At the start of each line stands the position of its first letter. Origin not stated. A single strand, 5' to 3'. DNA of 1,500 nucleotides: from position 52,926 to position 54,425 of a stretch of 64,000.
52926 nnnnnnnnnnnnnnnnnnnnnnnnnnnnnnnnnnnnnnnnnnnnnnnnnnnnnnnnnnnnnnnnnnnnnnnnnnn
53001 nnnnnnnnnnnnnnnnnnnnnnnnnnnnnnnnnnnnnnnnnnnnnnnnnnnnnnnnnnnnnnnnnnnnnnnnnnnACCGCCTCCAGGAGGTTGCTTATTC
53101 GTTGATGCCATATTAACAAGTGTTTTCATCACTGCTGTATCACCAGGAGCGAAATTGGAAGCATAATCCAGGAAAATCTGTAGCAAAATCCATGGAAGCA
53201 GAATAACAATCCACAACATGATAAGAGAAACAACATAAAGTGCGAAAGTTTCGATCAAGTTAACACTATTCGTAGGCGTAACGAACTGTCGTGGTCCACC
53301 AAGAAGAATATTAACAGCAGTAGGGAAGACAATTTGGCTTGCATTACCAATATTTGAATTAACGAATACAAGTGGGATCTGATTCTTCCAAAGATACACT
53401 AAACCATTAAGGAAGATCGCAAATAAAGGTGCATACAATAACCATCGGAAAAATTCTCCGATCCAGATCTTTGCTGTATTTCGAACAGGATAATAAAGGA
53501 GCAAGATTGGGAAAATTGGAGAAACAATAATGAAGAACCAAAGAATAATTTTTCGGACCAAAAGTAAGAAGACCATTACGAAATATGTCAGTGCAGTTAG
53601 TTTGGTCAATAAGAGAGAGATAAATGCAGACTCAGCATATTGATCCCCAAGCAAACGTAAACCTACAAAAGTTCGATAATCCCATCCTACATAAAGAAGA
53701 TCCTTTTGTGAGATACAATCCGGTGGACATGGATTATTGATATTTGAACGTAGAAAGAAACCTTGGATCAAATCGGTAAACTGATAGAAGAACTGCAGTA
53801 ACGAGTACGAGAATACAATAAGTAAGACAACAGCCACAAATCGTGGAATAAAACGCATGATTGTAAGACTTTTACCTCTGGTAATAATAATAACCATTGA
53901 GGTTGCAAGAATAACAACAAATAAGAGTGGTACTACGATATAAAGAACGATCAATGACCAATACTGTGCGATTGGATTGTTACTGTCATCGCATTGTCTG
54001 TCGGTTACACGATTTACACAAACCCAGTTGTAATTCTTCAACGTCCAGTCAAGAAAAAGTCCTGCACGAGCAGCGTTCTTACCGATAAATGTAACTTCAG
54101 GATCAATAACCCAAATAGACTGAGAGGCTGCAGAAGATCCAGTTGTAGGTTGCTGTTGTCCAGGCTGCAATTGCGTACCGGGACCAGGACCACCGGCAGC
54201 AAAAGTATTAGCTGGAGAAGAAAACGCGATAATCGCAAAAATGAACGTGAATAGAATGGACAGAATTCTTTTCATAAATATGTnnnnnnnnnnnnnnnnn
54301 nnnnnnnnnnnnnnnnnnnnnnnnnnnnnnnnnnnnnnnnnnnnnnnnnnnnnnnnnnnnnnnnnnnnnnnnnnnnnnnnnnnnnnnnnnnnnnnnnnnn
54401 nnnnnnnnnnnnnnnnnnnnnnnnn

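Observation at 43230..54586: Hsp70 heat-shock operon runs directly into a pilin-like / VirB6-like / double-Hsp100 gene module: candidate undescribed membrane machine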

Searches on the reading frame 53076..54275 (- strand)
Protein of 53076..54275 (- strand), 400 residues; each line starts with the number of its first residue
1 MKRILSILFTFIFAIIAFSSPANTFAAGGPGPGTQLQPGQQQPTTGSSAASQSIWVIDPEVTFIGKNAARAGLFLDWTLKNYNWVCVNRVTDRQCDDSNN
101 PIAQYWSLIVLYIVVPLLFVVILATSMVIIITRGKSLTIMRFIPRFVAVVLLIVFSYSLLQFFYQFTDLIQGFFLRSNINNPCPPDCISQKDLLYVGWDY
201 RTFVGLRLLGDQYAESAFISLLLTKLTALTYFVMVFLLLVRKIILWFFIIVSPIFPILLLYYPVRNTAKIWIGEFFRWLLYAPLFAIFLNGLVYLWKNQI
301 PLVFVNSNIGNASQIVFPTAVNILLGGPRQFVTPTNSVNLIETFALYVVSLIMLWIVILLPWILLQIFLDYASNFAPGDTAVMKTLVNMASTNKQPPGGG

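Call 11: find_homologous_proteins(query=window:53076-54275:-, max_evalue=0.001)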
Query window:53076-54275:- (400 aa): 94 proteins with E <= 0.001 among 8000 candidates.
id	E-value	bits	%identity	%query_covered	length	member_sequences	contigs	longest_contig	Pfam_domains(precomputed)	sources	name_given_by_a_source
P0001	2.6e-198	677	81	100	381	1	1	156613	-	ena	-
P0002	5.6e-190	650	77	100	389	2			-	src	-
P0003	2.3e-149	516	62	96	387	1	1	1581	PF04610.20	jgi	-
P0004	1.9e-123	431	58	89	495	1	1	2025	PF04610.20,PF19590.5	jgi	-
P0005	9.7e-123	428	52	99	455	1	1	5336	-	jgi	jgi:hypothetical protein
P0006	2.9e-120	420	60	83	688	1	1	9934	-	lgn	-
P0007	3.1e-118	413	56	87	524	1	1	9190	-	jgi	jgi:hypothetical protein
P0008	5.6e-117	409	56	88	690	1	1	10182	-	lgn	-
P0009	1.6e-113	398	53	97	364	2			-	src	-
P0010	4.8e-113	396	51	98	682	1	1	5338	-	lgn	-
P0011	1.3e-112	395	53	90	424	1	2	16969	-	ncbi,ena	-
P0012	7.0e-112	393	52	98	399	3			-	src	-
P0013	8.5e-112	392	77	62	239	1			-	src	-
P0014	2.7e-111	391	54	89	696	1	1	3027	-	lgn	-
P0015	1.7e-110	388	54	90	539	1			-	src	-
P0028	1.4e-101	359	63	68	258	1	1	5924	PF19590.5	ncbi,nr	ncbi:hypothetical protein KJ980_01760, partial [Patescibacteria group bacterium]|nr:hypothetical pro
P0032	1.8e-98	348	50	85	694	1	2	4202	PF04610.20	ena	-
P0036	7.5e-96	340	58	70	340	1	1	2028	PF04610.20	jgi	-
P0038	2.2e-93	332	53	79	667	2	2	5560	PF04610.20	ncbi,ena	-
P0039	1.0e-92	329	51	83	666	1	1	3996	PF04610.20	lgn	-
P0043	2.3e-92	328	51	83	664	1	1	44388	PF04610.20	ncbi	-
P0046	7.2e-91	323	48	93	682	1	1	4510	PF19590.5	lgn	-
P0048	4.7e-89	317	48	86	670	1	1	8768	PF04610.20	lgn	-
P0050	2.3e-88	315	46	95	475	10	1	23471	-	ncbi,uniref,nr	ncbi:MAG: hypothetical protein US19_C0018G0010 [Candidatus Daviesbacteria bacterium GW2011_GWB1_36_5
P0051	9.5e-88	313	49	89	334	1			PF19590.5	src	-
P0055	7.0e-87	310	47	84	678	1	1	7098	PF19590.5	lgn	-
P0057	1.4e-86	309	53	76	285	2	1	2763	PF04610.20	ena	-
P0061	8.9e-84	300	48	86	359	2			PF04610.20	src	-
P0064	1.0e-80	290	46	85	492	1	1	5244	PF19590.5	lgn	-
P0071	4.7e-77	278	44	81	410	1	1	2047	PF04610.20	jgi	jgi:hypothetical protein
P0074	1.7e-75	273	46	84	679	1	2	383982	-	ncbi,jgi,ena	-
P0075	2.6e-75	272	43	86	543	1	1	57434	-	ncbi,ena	-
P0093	4.8e-41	159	48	43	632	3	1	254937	-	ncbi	-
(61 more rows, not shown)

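Call 13: find_encoding_contigs(protein=P0001, flank=10000, max_places=2)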
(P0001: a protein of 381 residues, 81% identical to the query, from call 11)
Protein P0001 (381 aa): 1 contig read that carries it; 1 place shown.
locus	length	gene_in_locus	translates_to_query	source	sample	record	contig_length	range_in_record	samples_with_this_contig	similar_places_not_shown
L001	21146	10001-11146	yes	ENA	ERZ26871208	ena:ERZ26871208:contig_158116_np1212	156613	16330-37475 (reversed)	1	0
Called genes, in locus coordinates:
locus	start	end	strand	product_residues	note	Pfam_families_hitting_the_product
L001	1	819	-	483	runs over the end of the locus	PF00133:tRNA-synt_1, PF09334:tRNA-synt_1g, PF00133:tRNA-synt_1, PF01406:tRNA-synt_1e (weak)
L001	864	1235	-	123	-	-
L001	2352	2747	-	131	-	-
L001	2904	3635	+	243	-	PF01628:HrcA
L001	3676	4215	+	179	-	PF01025:GrpE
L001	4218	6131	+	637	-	PF00012:HSP70, PF06723:MreB_Mbl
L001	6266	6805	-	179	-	-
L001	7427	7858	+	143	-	-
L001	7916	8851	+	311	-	PF00226:DnaJ, PF01556:DnaJ_C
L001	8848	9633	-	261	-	PF12146:Hydrolase_4, PF00561:Abhydrolase_1, PF12697:Abhydrolase_6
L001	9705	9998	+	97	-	-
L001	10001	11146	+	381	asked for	-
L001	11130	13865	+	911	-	-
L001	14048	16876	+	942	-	PF02861:Clp_N, PF23569:NBD_SMAX1, PF00004:AAA, PF17871:AAA_lid_9, PF00004:AAA, PF07724:AAA_2, PF07728:AAA_5, PF10431:ClpB_D2-small, +7 more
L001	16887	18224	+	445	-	-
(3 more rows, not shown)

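Call 14: find_encoding_contigs(protein=P0074, flank=10000, max_places=2)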
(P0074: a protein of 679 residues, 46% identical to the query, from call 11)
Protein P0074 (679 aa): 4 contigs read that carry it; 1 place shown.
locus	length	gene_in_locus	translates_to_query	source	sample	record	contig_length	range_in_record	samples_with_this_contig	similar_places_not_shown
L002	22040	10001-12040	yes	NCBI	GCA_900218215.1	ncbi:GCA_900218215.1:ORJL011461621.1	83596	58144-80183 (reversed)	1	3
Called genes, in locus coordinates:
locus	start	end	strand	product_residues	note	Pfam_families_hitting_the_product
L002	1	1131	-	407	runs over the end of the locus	PF25917:BSH_RND (faint), PF25919:BSH_CusB (weak), PF25954:Beta-barrel_RND_2 (faint), PF25990:Beta-barrel_YknX, PF25967:RND-MFP_C, PF25989:YknX_C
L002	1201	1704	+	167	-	-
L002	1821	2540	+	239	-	PF19077:Big_13 (faint), PF12733:Cadherin-like (faint), PF09136:Glucodextran_B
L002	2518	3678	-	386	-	PF04932:Wzy_C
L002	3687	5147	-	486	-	PF13231:PMT_2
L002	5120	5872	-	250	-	PF00535:Glycos_transf_2, PF10111:Glyco_tranf_2_2 (weak)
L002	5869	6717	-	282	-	PF00535:Glycos_transf_2, PF10111:Glyco_tranf_2_2, PF13641:Glyco_tranf_2_3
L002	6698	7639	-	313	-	PF13489:Methyltransf_23, PF07021:MetW (weak), PF13847:Methyltransf_31, PF08241:Methyltransf_11, PF08242:Methyltransf_12, PF13649:Methyltransf_25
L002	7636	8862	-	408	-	PF01943:Polysacc_synt, PF13440:Polysacc_synt_3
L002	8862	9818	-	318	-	PF00535:Glycos_transf_2, PF10111:Glyco_tranf_2_2 (weak), PF13641:Glyco_tranf_2_3, PF13506:Glyco_transf_21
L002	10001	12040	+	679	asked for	-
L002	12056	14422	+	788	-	PF02861:Clp_N, PF23569:NBD_SMAX1, PF00004:AAA, PF17871:AAA_lid_9, PF00004:AAA, PF07724:AAA_2, PF07728:AAA_5, PF10431:ClpB_D2-small, +10 more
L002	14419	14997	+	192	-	PF10502:Peptidase_S26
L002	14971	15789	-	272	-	PF02195:ParB_N, PF17762:HTH_ParB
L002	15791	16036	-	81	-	PF01016:Ribosomal_L27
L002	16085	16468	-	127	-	PF00829:Ribosomal_L21p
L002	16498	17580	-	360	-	PF01098:FTSW_RODA_SPOVE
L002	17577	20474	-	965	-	PF00133:tRNA-synt_1, PF09334:tRNA-synt_1g (faint), PF08264:Anticodon_1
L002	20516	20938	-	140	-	-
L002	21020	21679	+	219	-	-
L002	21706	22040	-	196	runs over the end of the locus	-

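Call 16: find_related_loci(query=A1, collection=genome_contigs, flank=10000)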
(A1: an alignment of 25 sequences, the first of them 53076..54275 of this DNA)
Query A1 (400 aa) in genome_contigs; peptide patterns used: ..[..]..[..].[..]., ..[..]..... (x = any residue, [..] = any of these).
261 stretches matched a pattern; 157 encode a relative of the query (tblastn E <= 1e-3); the best 80 are kept; 80 distinct loci.
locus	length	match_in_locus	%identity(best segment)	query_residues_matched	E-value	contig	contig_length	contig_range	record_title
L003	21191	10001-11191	97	1-400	0e+0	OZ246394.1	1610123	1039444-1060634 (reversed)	MAG: uncultured Gammaproteobacteria bacterium isolate SRP292972_co1_11 genome assembly, chromosome: 1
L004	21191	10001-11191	85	1-392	0e+0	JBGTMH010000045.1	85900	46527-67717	MAG: Patescibacteria group bacterium isolate JTS-RE358 k141_9608639, whole genome shotgun sequence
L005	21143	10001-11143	81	1-400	0e+0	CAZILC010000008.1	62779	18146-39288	MAG TPA_asm: uncultured Gammaproteobacteria bacterium isolate SRP200132_co1_59 genome assembly, contig: NODE_675_length_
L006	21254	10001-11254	79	1-400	0e+0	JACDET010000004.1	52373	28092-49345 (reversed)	MAG: Candidatus Levyibacteriota bacterium isolate MGR_bin367 SD2903_NODE_38_length_52373_cov_1.159476, whole genome shot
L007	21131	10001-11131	81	1-390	0e+0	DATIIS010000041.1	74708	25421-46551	MAG TPA_asm: Candidatus Saccharimonadales bacterium isolate SMAG_U15671 k141_111530, whole genome shotgun sequence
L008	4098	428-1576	81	1-390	0e+0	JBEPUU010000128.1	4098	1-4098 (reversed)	MAG: bacterium isolate 22E.metabat2_refined.014_sub NODE_25740_length_4098_cov_5.761069, whole genome shotgun sequence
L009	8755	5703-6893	77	1-400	0e+0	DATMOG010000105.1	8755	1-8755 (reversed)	MAG TPA_asm: Candidatus Sulfotelmatobacter sp. isolate SMAG_U12870 k141_100844, whole genome shotgun sequence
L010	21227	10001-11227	76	1-399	0e+0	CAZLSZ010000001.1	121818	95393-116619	MAG TPA_asm: uncultured Gammaproteobacteria bacterium isolate SRP170004_co1_21 genome assembly, contig: NODE_152_length_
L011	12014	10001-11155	76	1-391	0e+0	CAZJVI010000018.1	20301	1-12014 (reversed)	MAG TPA_asm: uncultured Gammaproteobacteria bacterium isolate binchicken_co50_326 genome assembly, contig: NODE_2926_len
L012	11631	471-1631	77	1-400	0e+0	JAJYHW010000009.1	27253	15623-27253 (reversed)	MAG: bacterium isolate DBS1-3.bin97 NODE_2925_length_27253_cov_1.44949, whole genome shotgun sequence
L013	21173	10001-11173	75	1-400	0e+0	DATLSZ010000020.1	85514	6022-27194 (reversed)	MAG TPA_asm: Candidatus Acidiferrales bacterium isolate SMAG_U13943 k141_581512, whole genome shotgun sequence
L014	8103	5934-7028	75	38-399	1e-178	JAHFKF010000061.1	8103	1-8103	MAG: Candidatus Levyibacteriota bacterium isolate nzgw403 NODE_7268_length_8104_cov_3.167606, whole genome shotgun seque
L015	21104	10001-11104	76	55-399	2e-173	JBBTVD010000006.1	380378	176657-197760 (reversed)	MAG: Patescibacteria group bacterium isolate H14-bin010_1 H14_bin010_1_000000000006, whole genome shotgun sequence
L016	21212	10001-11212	69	1-397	2e-167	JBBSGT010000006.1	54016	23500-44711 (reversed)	MAG: Candidatus Levyibacteriota bacterium isolate LS2_sbin.47 LS2_sbin.47_K_242305_L_54016_cov_22.0122, whole genome sho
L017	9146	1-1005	77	69-394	5e-164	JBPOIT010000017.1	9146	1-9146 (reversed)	MAG: Candidatus Levyibacteriota bacterium isolate MAG_784 c_000000578626, whole genome shotgun sequence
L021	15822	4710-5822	67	42-393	2e-158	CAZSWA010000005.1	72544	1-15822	MAG TPA_asm: uncultured Gammaproteobacteria bacterium isolate SRP272529_co1_257 genome assembly, contig: NODE_346_length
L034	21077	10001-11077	54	1-389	7e-126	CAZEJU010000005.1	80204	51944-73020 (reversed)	MAG TPA_asm: uncultured Gammaproteobacteria bacterium isolate binchicken_co105_439 genome assembly, contig: NODE_325_len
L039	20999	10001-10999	57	55-391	1e-122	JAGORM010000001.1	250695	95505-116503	MAG: Candidatus Levyibacteriota bacterium isolate Gw_Eff_bin_269 Gw_Eff_31_length_250695_cov_12.342542, whole genome sho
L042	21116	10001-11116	53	2-398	2e-122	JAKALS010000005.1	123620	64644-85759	MAG: bacterium isolate WY5.bin132 NODE_219_length_123620_cov_6.550169, whole genome shotgun sequence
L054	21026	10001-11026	54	41-397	2e-119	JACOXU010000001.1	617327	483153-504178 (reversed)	MAG: Candidatus Levyibacteriota bacterium isolate NC_groundwater_161_Ag_S-0.1um_37_19 S4_GD2017_2_S1_scaffold_10, whole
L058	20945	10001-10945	59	55-371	6e-118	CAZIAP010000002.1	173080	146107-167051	MAG TPA_asm: uncultured Gammaproteobacteria bacterium isolate SRP144015_co1_80 genome assembly, contig: NODE_39_length_1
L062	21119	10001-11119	51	1-398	5e-118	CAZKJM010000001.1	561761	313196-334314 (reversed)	MAG TPA_asm: uncultured Gammaproteobacteria bacterium isolate binchicken_co20_415 genome assembly, contig: NODE_8_length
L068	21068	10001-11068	53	30-398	3e-116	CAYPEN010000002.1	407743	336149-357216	MAG TPA_asm: uncultured Gammaproteobacteria bacterium isolate SRP263991_co5_217 genome assembly, contig: NODE_15_length_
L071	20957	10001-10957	55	55-386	9e-116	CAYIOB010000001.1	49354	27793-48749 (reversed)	MAG TPA_asm: uncultured Gammaproteobacteria bacterium isolate ERP119705_co25_644 genome assembly, contig: NODE_228_lengt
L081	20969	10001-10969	56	58-386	6e-115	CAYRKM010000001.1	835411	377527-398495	MAG TPA_asm: uncultured Gammaproteobacteria bacterium isolate SRP292972_co1_108 genome assembly, contig: NODE_7_length_8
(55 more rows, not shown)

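Call 17: search_protein_families(library=pfam, alignment_id=A1, max_evalue=0.01)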
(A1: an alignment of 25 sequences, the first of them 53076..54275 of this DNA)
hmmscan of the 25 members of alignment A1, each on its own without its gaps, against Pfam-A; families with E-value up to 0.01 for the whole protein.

A. member 1, window:53076-54275:- (400 aa): 0 families

B. families by the number of members that match (of 25 scanned): 2 families
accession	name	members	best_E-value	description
PF04610.19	TrbL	13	1.1e-06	TrbL/VirB6 plasmid conjugal transfer protein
PF17870.6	Insulin_TMD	1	0.0051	Insulin receptor trans-membrane segment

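Call 39: predict_structure(alignment_id=A1)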
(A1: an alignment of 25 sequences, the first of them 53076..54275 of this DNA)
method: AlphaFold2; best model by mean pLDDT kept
length: 400 residues; sequences in the alignment: 25
mean_pLDDT: 78.3   pTM: 0.72
mean pLDDT of the five models: 78.3, 76.9, 75.1, 74.5, 72.2
residues with pLDDT >= 90: 106; 70-90: 192; 50-70: 61; < 50: 41
segments of 3 or more residues with pLDDT < 50: 20-50, 309-317
pLDDT, mean of each block of 10 residues (from residue 1): 68 67 39 41 40 80 94 92 70 68 84 88 88 82 87 88 90 85 81 88 88 84 93 94 91 84 85 93 94 87 58 50 79 65 80 95 93 73 71 57
secondary structure, 60 per line:
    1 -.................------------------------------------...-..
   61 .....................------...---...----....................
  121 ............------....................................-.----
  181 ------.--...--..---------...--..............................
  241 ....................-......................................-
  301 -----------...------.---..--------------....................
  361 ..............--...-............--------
elements in order: H2-18 E55-57 H59-81 E88-90 E94-96 H101-132 H139-174 E206-208 H211-260 H262-299 H341-374 H381-392

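Call 41: fold_search(model_id=the predicted structure, library=pdb)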
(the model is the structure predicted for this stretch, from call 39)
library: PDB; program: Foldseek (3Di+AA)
matches with E <= 10: 23; with E <= 0.001: 0
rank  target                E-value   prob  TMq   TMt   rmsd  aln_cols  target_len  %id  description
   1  8rt9_F                4.1e-02  0.98  0.33  0.44   9.8       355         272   12  Stalk complex full-length structure (TrwJ/VirB5-TrwI/VirB6) from the fully-assembled R388 type IV secretion system det (released 2024-06-19)
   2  7o3v_F                4.3e-02  0.99  0.32  0.46  11.1       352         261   12  Stalk complex structure (TrwJ/VirB5-TrwI/VirB6) from the fully-assembled R388 type IV secretion system determined by c (released 2022-06-22)
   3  8rtd_L                5.2e-02  0.96  0.31  0.42  10.6       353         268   11  Stalk-Arches-IMC structure from the fully-assembled R388 type IV secretion system determined by cryo-EM. (released 2024-06-19)
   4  7o3v_G                7.0e-02  0.93  0.30  0.41  11.3       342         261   12  Stalk complex structure (TrwJ/VirB5-TrwI/VirB6) from the fully-assembled R388 type IV secretion system determined by c (released 2022-06-22)
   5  7o3v_J                1.2e-01  0.97  0.35  0.50   8.5       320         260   14  Stalk complex structure (TrwJ/VirB5-TrwI/VirB6) from the fully-assembled R388 type IV secretion system determined by c (released 2022-06-22)
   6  8rtd_I                8.8e-01  0.63  0.29  0.48  10.9       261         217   14  Stalk-Arches-IMC structure from the fully-assembled R388 type IV secretion system determined by cryo-EM. (released 2024-06-19)
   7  8rtd_H                9.2e-01  0.77  0.24  0.40   5.6       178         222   14  Stalk-Arches-IMC structure from the fully-assembled R388 type IV secretion system determined by cryo-EM. (released 2024-06-19)
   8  7o3v_I                1.9e+00  0.51  0.24  0.43   6.7       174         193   16  Stalk complex structure (TrwJ/VirB5-TrwI/VirB6) from the fully-assembled R388 type IV secretion system determined by c (released 2022-06-22)
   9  7a27_GGG              3.8e+00  0.02  0.13  0.15  31.6       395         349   11  Structure of soluble SmhA crystal form 2 of the tripartite alpha-pore forming toxin, Smh, from Serratia marcescens. (released 2021-03-31)
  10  8wui_A                4.2e+00  0.04  0.16  0.14  24.1       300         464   14  SKOR D312N L271P double mutation (released 2024-04-10)
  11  8xx8_D                4.6e+00  0.03  0.12  0.17  27.4       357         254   10  Structure of Glycilhalorhodopsin from Salinarimonas soli (released 2024-10-16)
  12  9b3z_A                5.3e+00  0.04  0.16  0.12  23.9       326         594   14  Rat TRPV2 E724A/D725A bound to probenecid and 2-APB (released 2025-02-12)
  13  7dxb_A                5.9e+00  0.02  0.15  0.10  23.3       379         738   11  Structure of TRPC3 at 2.7 angstrom in high calcium state (released 2022-02-02)
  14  8wui_B                6.8e+00  0.03  0.15  0.14  24.4       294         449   13  SKOR D312N L271P double mutation (released 2024-04-10)
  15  7xrr                  7.1e+00  0.02  0.14  0.17  28.6       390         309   10  Crystal structure of the human OX2R bound to the insomnia drug lemborexant. (released 2022-11-23)
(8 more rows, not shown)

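Call 47: find_encoding_contigs(protein=P0050, flank=10000, max_places=1)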
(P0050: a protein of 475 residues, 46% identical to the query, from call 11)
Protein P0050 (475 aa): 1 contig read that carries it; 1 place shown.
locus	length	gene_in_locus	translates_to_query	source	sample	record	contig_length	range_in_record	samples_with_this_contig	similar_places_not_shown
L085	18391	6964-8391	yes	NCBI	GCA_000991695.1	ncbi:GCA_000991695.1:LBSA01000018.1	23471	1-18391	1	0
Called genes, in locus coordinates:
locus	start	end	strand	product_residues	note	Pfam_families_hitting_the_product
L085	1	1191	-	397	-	PF18895:T4SS_pilin (weak)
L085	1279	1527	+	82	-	PF15919:HicB_lk_antitox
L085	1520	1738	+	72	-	PF07927:HicA_toxin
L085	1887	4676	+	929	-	PF02861:Clp_N, PF23569:NBD_SMAX1 (weak), PF00004:AAA, PF17871:AAA_lid_9, PF07724:AAA_2, PF00004:AAA, PF07728:AAA_5, PF10431:ClpB_D2-small, +5 more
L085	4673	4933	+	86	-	PF18895:T4SS_pilin (weak)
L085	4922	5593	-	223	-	-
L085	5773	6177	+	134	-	PF18895:T4SS_pilin (weak)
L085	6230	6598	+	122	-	PF18895:T4SS_pilin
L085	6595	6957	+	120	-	PF18895:T4SS_pilin (weak)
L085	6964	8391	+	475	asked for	-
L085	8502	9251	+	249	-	-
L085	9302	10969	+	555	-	PF08486:SpoIID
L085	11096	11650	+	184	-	-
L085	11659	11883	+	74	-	PF18901:DUF5657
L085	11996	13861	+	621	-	-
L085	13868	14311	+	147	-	PF01668:SmpB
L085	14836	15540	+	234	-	PF18912:DZR_2 (faint), PF00156:Pribosyltran (weak)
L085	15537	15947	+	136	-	PF00293:NUDIX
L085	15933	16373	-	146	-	PF13302:Acetyltransf_3, PF13527:Acetyltransf_9 (weak), PF00583:Acetyltransf_1, PF13673:Acetyltransf_10, PF13508:Acetyltransf_7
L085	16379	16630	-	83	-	-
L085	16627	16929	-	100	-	-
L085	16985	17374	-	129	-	PF00383:dCMP_cyt_deam_1 (weak)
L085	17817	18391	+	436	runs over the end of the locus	PF12832:MFS_1_like, PF07690:MFS_1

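Call 48: find_encoding_contigs(protein=P0075, flank=10000, max_places=1)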
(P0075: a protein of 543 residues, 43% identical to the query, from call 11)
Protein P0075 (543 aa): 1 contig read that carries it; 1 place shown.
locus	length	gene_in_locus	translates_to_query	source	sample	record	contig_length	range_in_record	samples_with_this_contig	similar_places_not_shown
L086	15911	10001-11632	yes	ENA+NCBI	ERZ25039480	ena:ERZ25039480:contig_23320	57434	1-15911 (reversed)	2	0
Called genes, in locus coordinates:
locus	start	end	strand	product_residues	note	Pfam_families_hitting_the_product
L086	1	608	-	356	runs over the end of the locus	PF13384:HTH_23 (weak), PF13518:HTH_28 (weak), PF13551:HTH_29 (weak), PF13565:HTH_32, PF13358:DDE_3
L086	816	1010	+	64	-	-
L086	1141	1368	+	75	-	-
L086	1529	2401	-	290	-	PF13276:HTH_21, PF00665:rve, PF13683:rve_3, PF13333:rve_2 (weak)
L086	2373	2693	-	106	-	PF01527:HTH_Tnp_1 (weak), PF13518:HTH_28 (faint)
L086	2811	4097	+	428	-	-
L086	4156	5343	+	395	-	-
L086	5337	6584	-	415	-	PF05496:RuvB_N, PF07724:AAA_2 (weak), PF07728:AAA_5 (faint), PF13173:AAA_14, PF00004:AAA, PF16193:AAA_assoc_2, PF12002:MgsA_C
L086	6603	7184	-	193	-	-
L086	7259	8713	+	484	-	-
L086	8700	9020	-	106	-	-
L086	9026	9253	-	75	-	-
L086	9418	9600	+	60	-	-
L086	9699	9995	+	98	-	PF18895:T4SS_pilin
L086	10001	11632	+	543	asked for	-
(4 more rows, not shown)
